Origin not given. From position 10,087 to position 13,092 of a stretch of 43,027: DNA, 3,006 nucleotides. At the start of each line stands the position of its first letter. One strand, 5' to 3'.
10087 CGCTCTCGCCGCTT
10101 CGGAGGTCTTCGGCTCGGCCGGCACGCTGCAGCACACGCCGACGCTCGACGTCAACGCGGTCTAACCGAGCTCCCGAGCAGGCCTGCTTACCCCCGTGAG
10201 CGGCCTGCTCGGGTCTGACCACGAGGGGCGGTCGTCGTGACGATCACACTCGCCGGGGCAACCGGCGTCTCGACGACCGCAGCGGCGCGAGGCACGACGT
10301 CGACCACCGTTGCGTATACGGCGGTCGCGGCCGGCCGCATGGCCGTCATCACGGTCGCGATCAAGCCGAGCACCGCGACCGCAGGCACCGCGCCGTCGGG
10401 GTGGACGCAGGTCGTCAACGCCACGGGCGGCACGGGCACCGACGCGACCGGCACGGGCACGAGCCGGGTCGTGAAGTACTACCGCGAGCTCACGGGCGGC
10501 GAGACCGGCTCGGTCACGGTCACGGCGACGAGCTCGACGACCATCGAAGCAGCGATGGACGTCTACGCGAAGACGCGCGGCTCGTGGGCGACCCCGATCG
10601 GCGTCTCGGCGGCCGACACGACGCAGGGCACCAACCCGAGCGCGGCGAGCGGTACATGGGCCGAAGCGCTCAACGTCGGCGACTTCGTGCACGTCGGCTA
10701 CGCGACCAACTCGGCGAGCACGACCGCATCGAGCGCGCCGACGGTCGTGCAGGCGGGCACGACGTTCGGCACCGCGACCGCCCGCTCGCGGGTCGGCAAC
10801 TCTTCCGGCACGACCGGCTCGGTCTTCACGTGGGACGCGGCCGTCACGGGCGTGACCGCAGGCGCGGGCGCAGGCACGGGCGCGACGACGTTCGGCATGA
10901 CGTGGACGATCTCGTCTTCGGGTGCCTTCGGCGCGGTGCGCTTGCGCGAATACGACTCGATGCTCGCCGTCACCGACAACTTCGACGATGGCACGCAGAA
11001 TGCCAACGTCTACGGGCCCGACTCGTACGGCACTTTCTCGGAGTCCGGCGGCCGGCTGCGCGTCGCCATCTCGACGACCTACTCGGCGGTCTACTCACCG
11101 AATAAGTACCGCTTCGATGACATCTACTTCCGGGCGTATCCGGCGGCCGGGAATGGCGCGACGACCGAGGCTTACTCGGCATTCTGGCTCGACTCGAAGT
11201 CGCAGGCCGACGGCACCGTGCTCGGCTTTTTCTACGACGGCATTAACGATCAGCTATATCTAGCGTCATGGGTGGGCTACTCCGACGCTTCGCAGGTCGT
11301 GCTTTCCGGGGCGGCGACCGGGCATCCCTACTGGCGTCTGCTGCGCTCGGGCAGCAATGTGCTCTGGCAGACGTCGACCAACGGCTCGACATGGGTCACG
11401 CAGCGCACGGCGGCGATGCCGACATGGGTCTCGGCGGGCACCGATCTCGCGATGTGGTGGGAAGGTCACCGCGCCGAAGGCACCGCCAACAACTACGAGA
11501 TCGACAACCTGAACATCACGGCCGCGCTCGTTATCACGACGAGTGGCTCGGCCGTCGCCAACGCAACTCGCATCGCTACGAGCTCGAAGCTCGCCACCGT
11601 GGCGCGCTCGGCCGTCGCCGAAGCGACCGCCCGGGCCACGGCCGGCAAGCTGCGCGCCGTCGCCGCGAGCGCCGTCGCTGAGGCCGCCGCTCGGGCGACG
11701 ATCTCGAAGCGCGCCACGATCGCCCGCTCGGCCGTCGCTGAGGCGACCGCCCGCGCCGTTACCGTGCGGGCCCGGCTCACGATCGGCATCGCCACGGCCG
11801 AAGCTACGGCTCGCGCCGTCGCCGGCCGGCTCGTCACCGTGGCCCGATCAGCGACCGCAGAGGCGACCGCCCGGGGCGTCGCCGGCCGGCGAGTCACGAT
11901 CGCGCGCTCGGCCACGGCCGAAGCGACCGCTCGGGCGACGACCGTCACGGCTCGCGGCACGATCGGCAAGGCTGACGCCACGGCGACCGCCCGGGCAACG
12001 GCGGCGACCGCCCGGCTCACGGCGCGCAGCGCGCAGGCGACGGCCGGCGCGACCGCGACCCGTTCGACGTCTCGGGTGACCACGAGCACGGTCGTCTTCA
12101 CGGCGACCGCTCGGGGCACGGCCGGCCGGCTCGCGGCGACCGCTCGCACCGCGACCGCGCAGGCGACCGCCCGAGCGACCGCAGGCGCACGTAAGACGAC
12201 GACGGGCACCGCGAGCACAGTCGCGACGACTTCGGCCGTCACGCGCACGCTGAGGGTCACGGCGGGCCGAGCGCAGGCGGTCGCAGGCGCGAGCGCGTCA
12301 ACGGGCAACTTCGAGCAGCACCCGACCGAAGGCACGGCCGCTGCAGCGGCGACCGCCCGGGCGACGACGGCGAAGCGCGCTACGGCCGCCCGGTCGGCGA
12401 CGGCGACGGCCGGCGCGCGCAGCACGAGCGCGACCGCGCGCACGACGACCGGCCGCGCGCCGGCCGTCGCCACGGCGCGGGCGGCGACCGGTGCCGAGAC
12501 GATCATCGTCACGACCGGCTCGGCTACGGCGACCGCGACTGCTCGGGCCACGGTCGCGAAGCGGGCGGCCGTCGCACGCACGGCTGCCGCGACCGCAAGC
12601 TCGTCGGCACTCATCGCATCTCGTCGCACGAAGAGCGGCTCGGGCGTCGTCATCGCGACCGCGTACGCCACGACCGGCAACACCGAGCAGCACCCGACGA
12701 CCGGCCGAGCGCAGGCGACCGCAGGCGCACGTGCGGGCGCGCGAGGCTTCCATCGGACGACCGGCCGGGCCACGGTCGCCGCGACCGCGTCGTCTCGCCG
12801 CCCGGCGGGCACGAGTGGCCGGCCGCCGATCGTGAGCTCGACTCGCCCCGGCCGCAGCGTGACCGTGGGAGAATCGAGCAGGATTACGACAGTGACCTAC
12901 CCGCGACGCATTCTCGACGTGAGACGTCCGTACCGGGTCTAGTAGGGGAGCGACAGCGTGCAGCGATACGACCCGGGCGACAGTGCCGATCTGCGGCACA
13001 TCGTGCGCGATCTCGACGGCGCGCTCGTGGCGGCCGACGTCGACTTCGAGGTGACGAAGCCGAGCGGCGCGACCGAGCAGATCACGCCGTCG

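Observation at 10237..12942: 901-aa protein between the capsid and connector genes, with about 20 tandem 20-aa Ala/Thr/Arg repeats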

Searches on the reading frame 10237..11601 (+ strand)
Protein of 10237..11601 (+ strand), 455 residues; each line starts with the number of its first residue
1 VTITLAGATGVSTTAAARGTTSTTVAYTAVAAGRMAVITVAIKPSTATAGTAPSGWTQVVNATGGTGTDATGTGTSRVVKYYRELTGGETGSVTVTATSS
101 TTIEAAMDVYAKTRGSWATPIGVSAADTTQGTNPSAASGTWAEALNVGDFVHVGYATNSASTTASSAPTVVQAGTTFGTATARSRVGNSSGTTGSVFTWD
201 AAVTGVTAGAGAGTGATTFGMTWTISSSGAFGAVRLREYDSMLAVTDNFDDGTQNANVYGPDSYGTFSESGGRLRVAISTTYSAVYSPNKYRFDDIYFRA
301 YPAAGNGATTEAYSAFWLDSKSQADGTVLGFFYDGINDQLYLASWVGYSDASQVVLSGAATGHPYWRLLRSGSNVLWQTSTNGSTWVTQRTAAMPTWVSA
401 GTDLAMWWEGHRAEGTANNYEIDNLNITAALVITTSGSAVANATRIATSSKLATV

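Call 50: find_related_loci(query=window:10237-11601:+, collection=genome_contigs, flank=8000)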
Query window:10237-11601:+ (455 aa) in genome_contigs; peptide patterns used: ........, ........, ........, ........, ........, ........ (x = any residue, [..] = any of these).
86 stretches matched a pattern; 1 encode a relative of the query (tblastn E <= 1e-3); 1 distinct loci.
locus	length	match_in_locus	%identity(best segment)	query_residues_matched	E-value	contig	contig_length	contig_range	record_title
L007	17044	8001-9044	29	238-426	3e-7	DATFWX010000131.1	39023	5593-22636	MAG TPA_asm: Polyangia bacterium isolate SMAG_U9502 k141_15274321, whole genome shotgun sequence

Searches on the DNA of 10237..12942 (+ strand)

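Call 4: search_dna_similar(query=window:10237-12942:+, collection=phages, mode=near, max_rows=30)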
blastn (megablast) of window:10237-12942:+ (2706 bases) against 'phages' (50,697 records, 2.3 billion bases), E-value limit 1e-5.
No match.
